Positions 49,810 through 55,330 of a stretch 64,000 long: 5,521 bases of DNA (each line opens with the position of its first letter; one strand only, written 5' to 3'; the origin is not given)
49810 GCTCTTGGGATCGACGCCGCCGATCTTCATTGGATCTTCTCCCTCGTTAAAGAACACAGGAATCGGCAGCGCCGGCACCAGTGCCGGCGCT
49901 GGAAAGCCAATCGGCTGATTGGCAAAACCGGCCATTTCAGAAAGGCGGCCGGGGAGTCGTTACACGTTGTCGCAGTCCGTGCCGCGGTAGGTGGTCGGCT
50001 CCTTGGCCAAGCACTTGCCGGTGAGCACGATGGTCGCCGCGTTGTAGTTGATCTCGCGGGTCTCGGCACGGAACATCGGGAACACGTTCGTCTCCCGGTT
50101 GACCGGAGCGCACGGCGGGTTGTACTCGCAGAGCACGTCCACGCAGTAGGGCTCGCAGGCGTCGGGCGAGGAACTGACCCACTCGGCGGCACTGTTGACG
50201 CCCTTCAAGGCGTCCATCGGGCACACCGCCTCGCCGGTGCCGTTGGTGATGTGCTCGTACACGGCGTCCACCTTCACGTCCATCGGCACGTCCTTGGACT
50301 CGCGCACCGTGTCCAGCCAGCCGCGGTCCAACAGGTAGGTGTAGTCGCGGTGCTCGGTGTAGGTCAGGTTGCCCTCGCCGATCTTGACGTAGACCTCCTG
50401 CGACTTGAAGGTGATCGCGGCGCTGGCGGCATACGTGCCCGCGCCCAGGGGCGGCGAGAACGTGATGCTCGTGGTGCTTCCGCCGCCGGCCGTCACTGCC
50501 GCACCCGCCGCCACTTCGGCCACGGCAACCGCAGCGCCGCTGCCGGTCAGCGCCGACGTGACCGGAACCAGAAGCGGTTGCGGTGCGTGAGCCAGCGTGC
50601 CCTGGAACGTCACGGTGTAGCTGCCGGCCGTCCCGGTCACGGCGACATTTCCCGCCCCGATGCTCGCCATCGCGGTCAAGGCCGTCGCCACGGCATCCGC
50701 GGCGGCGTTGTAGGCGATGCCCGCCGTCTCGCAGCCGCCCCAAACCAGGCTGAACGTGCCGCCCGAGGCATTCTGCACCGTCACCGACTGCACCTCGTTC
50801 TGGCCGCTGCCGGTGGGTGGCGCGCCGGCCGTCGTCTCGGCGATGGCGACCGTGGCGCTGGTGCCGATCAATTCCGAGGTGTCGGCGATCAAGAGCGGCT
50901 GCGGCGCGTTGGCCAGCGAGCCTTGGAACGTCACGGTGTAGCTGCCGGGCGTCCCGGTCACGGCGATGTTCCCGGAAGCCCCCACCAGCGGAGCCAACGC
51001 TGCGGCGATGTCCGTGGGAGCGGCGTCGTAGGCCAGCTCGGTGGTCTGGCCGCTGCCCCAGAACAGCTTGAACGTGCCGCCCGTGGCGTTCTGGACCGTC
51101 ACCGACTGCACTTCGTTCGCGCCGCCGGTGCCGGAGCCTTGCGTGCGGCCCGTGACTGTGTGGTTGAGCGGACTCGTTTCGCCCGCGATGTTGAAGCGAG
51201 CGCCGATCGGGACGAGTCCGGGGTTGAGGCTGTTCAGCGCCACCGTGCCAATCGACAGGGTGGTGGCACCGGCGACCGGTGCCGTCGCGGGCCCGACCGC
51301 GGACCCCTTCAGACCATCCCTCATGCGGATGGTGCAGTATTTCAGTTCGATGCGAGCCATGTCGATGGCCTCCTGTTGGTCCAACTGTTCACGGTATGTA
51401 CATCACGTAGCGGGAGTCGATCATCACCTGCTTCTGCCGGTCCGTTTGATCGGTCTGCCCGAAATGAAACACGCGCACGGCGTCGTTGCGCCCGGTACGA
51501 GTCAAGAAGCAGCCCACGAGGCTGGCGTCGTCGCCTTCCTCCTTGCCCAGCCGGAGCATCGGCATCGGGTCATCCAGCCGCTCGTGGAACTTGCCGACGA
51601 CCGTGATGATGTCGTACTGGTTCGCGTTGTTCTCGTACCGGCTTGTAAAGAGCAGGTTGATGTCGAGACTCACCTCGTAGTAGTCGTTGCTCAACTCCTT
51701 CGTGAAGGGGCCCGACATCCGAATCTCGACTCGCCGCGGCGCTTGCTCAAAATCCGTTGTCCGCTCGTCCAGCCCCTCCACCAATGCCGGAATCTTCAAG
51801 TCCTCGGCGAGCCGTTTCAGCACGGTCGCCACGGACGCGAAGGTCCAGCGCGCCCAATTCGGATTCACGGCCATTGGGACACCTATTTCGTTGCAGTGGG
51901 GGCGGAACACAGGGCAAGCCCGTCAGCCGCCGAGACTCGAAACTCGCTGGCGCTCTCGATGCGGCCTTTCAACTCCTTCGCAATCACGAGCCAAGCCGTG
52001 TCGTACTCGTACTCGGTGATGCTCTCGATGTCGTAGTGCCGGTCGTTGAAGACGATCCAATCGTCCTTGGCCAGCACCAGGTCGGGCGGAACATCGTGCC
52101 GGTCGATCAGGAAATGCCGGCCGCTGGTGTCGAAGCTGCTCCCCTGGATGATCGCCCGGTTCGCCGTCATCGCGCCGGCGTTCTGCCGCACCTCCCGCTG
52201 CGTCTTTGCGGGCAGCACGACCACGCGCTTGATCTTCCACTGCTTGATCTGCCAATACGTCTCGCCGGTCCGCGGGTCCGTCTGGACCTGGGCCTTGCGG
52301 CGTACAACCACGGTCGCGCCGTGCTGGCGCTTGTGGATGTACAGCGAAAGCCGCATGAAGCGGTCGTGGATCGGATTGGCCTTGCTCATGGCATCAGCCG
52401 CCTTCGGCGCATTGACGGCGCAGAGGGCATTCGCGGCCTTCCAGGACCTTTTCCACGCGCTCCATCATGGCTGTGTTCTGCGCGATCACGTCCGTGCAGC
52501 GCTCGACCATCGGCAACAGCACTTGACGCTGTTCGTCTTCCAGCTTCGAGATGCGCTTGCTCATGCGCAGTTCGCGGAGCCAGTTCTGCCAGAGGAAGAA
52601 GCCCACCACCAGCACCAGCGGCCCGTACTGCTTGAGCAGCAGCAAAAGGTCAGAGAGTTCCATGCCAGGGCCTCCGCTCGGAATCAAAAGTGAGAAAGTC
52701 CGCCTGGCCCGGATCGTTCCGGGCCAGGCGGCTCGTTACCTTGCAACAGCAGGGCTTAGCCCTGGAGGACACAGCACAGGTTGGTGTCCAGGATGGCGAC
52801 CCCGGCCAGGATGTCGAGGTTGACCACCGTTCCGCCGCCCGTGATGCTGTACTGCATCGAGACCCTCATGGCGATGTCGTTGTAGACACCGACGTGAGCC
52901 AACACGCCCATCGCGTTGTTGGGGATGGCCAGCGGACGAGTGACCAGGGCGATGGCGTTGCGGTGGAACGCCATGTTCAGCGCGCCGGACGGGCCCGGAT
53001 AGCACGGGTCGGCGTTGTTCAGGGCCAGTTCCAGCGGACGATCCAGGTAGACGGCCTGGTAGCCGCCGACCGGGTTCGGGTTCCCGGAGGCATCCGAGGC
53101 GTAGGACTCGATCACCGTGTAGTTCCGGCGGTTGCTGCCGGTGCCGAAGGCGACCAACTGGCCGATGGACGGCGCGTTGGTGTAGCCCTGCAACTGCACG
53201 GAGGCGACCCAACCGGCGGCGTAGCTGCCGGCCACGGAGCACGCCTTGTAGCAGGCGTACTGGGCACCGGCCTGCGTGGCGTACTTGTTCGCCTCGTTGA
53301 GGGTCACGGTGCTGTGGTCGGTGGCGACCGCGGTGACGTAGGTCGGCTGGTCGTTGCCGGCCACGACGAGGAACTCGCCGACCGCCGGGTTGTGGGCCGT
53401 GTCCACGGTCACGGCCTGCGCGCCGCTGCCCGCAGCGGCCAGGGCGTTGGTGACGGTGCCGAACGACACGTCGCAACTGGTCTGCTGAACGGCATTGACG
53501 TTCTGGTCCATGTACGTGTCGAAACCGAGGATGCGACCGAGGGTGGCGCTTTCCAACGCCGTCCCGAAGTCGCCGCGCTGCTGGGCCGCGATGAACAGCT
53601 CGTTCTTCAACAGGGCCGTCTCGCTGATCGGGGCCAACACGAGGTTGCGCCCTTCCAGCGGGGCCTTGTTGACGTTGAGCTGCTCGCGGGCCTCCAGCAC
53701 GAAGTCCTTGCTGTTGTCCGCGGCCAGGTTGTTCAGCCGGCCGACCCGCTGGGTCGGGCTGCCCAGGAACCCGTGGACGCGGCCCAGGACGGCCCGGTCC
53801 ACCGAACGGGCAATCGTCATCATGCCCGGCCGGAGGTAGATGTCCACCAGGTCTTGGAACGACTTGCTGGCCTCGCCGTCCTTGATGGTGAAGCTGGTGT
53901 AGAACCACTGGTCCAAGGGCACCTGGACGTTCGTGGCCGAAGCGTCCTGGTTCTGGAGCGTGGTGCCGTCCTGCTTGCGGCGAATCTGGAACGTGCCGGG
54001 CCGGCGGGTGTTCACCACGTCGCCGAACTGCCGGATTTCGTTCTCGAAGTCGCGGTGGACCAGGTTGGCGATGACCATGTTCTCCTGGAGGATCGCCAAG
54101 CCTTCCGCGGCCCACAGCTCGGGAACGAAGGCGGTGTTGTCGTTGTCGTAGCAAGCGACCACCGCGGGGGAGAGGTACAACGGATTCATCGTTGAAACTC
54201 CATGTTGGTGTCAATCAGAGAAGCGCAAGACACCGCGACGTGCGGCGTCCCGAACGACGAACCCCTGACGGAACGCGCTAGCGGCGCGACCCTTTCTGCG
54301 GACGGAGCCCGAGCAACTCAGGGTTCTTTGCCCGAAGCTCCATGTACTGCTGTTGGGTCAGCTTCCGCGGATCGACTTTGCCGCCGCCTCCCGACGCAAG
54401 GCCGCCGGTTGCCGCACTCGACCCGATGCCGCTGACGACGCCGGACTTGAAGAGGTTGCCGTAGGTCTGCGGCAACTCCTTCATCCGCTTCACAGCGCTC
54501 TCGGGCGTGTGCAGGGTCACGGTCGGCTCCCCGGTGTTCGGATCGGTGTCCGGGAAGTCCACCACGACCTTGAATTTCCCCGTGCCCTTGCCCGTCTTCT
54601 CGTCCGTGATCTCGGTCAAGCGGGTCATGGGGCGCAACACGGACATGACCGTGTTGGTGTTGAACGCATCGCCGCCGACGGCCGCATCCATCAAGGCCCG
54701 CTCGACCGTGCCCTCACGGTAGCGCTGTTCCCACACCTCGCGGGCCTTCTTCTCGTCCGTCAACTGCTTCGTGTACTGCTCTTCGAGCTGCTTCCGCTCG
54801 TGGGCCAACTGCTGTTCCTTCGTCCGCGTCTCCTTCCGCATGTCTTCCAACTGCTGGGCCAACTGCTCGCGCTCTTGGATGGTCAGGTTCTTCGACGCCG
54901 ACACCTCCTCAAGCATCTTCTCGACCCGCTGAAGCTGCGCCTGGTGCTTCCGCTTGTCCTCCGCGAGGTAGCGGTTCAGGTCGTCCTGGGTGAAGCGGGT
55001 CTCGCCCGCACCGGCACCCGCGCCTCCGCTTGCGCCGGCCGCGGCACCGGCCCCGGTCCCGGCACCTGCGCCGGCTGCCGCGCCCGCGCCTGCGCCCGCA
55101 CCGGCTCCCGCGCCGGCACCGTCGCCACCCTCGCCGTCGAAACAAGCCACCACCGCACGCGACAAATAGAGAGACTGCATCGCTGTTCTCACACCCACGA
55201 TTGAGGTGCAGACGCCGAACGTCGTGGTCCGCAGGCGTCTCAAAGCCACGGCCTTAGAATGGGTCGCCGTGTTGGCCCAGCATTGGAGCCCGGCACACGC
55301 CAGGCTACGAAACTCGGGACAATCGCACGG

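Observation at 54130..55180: Scaffold and capsid proteins begin with the same 13-aa motif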

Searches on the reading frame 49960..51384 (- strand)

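Call 16: search_protein_families(library=pfam, proteins=[window:49960-51384:-], max_evalue=0.01)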
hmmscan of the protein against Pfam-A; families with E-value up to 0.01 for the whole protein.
window:49960-51384:- (474 aa): 0 families

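Call 17: search_protein_families(library=phrogs, proteins=[window:49960-51384:-], max_evalue=0.001)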
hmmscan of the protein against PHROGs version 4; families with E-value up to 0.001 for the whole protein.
window:49960-51384:- (474 aa): 3 families
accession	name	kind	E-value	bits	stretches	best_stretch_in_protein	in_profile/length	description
phrog_1260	-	tail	2.3e-12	47.9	0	191-250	48-112/320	minor tail protein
phrog_10909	-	tail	2.3e-05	25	1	188-261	195-268/290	major tail protein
phrog_2839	-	tail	0.0001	22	0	201-286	65-147/581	tail sheath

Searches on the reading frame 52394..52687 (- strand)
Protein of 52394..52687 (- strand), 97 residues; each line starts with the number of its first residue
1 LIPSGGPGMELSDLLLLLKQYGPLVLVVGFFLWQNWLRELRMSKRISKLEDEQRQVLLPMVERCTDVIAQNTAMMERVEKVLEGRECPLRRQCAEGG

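Call 4: search_protein_families(library=pfam, proteins=[window:52394-52687:-], max_evalue=0.01)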
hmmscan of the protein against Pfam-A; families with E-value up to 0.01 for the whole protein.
window:52394-52687:- (97 aa): 0 families

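Call 5: search_protein_families(library=phrogs, proteins=[window:52394-52687:-], max_evalue=0.01)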
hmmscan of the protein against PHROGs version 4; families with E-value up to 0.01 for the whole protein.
window:52394-52687:- (97 aa): 1 family
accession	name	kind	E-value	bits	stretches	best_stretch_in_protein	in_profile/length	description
phrog_25899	-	unknown function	0.0041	17.7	0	60-95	105-141/144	-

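Call 86: search_protein_families(library=pfam, proteins=[window:52394-52687:-], max_evalue=1)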
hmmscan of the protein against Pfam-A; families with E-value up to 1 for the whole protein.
window:52394-52687:- (97 aa): 0 families

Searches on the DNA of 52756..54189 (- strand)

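Call 77: search_rna_families(sources=[L110, L058, L075, L072], threshold=gathering)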
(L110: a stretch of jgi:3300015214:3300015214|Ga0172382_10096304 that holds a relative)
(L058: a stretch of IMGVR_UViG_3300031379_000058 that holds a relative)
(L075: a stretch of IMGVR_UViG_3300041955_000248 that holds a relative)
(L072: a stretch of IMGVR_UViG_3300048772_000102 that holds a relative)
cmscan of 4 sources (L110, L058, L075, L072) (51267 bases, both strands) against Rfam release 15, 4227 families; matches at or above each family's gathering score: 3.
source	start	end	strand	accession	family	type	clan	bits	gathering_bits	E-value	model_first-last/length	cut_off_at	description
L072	7330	7966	+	RF00028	Intron_gpI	Intron;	-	55.9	50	1.4e-11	1-253/253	no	Group I catalytic intron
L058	8065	8725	+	RF00028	Intron_gpI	Intron;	-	55.8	50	1.5e-11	1-253/253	no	Group I catalytic intron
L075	8065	8713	+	RF00028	Intron_gpI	Intron;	-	50.1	50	7.5e-10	1-253/253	no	Group I catalytic intron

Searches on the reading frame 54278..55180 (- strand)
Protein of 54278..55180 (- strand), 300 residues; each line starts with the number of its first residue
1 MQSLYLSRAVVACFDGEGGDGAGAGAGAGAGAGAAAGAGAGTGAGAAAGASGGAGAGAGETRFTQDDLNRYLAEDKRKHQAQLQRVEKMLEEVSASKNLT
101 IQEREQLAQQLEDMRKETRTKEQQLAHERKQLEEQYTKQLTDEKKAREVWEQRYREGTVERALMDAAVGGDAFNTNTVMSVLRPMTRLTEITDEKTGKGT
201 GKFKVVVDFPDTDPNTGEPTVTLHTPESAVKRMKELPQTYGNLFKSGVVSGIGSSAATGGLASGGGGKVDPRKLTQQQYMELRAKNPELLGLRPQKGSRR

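Call 4: search_protein_families(library=pfam, proteins=[window:54278-55180:-], max_evalue=0.01)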
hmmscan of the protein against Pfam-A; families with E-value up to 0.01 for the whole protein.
window:54278-55180:- (300 aa): 2 families
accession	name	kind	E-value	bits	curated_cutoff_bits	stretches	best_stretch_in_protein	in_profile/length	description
PF02601.20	Exonuc_VII_L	-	0.0057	16.6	35.9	1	62-150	150-240/315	Exonuclease VII, large subunit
PF24164.1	TMP_N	-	0.007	17.3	27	0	78-125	20-67/82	Tape measure protein N-terminal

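Call 5: search_protein_families(library=phrogs, proteins=[window:54278-55180:-], max_evalue=0.01)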
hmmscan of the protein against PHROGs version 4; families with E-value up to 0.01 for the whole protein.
window:54278-55180:- (300 aa): 10 families
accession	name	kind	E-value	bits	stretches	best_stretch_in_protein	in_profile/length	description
phrog_206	-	head and packaging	9.2e-10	39.7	1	73-289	52-255/263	head scaffolding protein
phrog_32588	-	unknown function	0.0002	19.7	1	20-62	213-255/1686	-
phrog_2206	-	DNA, RNA and nucleotide metabolism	0.00027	18.9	1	24-150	393-524/3406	virion RNA polymerase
phrog_38696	-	unknown function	0.00037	20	1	21-116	198-283/761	-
phrog_11232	-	unknown function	0.0005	20.8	1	16-72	88-144/236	-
phrog_20392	-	unknown function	0.00077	20.3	1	16-59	79-122/228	-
phrog_2303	-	head and packaging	0.0012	19.7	1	30-145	29-131/219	head scaffolding protein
phrog_16692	-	unknown function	0.0012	18.3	1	18-143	712-839/1107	-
phrog_815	-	unknown function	0.0028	17.9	1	15-60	257-322/420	-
phrog_4866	-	head and packaging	0.0051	17.7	1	23-137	20-129/245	head scaffolding protein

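Call 58: find_homologous_proteins(query=window:54278-55180:-, max_evalue=0.00001)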
Query window:54278-55180:- (300 aa): 219 proteins with E <= 0.00001 among 8000 candidates; the best 120 are listed.
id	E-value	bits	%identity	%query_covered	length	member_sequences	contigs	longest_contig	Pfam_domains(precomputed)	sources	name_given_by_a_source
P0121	9.7e-178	607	95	100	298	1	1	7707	-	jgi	jgi:hypothetical protein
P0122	1.4e-154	531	82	99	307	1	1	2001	-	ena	-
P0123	2.1e-153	527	82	99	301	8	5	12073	-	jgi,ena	jgi:hypothetical protein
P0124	6.1e-150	516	82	99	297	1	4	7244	-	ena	-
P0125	9.1e-150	516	90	79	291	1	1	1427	-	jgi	jgi:hypothetical protein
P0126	8.5e-145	499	77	99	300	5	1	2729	-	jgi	-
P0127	7.8e-144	496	79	99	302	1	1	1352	-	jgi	jgi:hypothetical protein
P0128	1.5e-143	495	75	99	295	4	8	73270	-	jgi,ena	jgi:hypothetical protein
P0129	1.4e-140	485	77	99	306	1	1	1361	-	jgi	jgi:hypothetical protein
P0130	6.3e-140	483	77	99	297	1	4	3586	-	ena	-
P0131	2.0e-139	482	76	100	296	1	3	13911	-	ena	-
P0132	1.7e-138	479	76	99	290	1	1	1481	-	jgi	jgi:hypothetical protein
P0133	4.3e-138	477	76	99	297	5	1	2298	-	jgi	-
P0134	8.9e-137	473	72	99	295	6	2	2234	-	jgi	jgi:hypothetical protein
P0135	2.0e-134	465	73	100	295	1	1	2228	-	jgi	jgi:hypothetical protein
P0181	1.5e-97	344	56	99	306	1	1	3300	PF06810.18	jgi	jgi:hypothetical protein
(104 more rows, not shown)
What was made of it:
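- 54278..55180 (-): Scaffolding protein gene, 300 aa. phrog_206 (call 5); 219 homologues (call 58).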

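Call 68: predict_structure(alignment_id=A3)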
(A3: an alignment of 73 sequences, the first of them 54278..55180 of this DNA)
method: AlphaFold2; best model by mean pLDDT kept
length: 300 residues; sequences in the alignment: 73
mean_pLDDT: 72.9   pTM: 0.43
mean pLDDT of the five models: 72.9, 72.2, 71.7, 68.9, 67.5
residues with pLDDT >= 90: 70; 70-90: 127; 50-70: 34; < 50: 69
segments of 3 or more residues with pLDDT < 50: 13-59, 249-266
pLDDT, mean of each block of 10 residues (from residue 1): 53 44 37 37 38 41 78 83 76 68 77 70 87 96 96 93 93 91 91 82 90 84 92 88 70 44 54 82 83 66
secondary structure, 60 per line:
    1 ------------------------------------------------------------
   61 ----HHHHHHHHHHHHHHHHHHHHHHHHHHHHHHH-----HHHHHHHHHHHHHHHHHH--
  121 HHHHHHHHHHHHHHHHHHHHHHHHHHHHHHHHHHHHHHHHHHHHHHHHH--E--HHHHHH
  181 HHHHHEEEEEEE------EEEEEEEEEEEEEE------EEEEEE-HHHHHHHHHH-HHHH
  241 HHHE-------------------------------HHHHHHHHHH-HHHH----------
elements in order: H65-95 H101-118 H121-169 H175-185 E186-192 E199-212 E219-224 H226-235 H237-243 H276-285 H287-290
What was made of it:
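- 55004..55138 (-): Scaffold low-complexity acidic/Gly/Ala linker, residues 15-59 (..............). AlphaFold pLDDT is below 50 for residues 13-59 (call 68).
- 54452..54658 (-): Scaffold compact alpha/beta domain, residues 175-243. AlphaFold pLDDT about 90 (call 68).
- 54311..54355 (-): Scaffold C-terminal basic helix-turn-helix, residues 276-290 (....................). This is the presumed binding site for the conserved capsid N-arm. AlphaFold helices 276-285 and 287-290 (call 68).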

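Call 86: search_protein_families(library=pfam, proteins=[P0181, window:54278-55180:-], max_evalue=1)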
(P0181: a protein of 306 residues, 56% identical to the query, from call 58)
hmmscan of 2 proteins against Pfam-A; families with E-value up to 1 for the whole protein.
P0181 (306 aa): 16 families
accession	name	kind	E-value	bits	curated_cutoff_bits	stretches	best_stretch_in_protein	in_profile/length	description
PF06810.17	Phage_scaffold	-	4.7e-06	27.1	35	1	71-187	11-118/170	Phage capsid assembly scaffolding protein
PF15397.11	DUF4618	-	0.0083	16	34.9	1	65-150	39-124/258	Domain of unknown function (DUF4618)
PF25764.1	KIF21A_4th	-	0.014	15.5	33.1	1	74-154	41-122/183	KIF21A-like domain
PF14661.11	HAUS6_N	-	0.043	13.9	26.4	1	69-156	144-233/233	HAUS augmin-like complex subunit 6 N-terminus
PF03280.19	Lipase_chap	-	0.06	13.8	25.7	1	78-160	73-155/192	Proteobacterial lipase chaperone protein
PF05262.16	Borrelia_P83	-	0.061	12.2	33.6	1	74-202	269-385/489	Borrelia P83/100 protein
PF03961.19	FapA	-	0.2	11.6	31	1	71-151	153-229/272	Flagellar Assembly Protein A beta solenoid domain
PF09726.14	Macoilin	-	0.25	10.4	32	1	85-169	389-470/671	Macoilin family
PF14712.11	Snapin_Pallidin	-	0.31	12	29.6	1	91-150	11-69/89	Snapin/Pallidin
PF01614.24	IclR_C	-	0.31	11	24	1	79-129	71-120/174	Bacterial transcriptional regulator IclR C-terminal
PF16476.10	DUF5053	-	0.46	10.6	26.6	0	99-124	40-65/71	Domain of unknown function (DUF5053)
PF14265.11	DUF4355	-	0.5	11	25.4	1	71-147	8-80/124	Capsid assembly scaffolding protein Gp46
PF25398.1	CUX1_N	-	0.66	10.4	27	1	86-159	21-91/116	CUX1-like, N-terminal tRNA-binding arm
PF07564.17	DUF1542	-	0.82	10.2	24.3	0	91-150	13-71/77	Domain of Unknown Function (DUF1542)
PF11445.13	DUF2894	-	0.89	10.5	25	0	72-172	38-140/185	Protein of unknown function (DUF2894)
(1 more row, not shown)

window:54278-55180:- (300 aa): 11 families
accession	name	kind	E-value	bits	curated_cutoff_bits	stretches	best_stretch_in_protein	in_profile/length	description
PF02601.20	Exonuc_VII_L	-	0.0057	16.6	35.9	1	62-150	150-240/315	Exonuclease VII, large subunit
PF24164.1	TMP_N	-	0.007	17.3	27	1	78-125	20-67/82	Tape measure protein N-terminal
PF01351.25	RNase_HII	-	0.023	15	25.8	1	91-151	33-90/199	Ribonuclease HII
PF09304.16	Cortex-I_coil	-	0.092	13.4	60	1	78-164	13-98/107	Cortexillin coiled-coil region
PF17846.6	XRN_M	-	0.099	12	23.8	1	68-144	50-126/443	Xrn1 helical domain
PF03961.19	FapA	-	0.13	12.3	31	1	71-146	153-228/272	Flagellar Assembly Protein A beta solenoid domain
PF21116.3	EF-hand_Zip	-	0.21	12.7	27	1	93-152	13-70/110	Zip protein EF-hand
PF10593.14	Z1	-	0.35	10.8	25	1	77-152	16-92/228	Z1 domain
PF06810.17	Phage_scaffold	-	0.73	10.2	35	0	95-186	34-119/170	Phage capsid assembly scaffolding protein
PF18075.7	FtsX_ECD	-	0.85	10.7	23.5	0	78-151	11-85/96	FtsX extracellular domain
PF01496.24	V_ATPase_I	-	0.91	7.8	30.7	0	66-163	12-108/815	V-type ATPase 116kDa subunit family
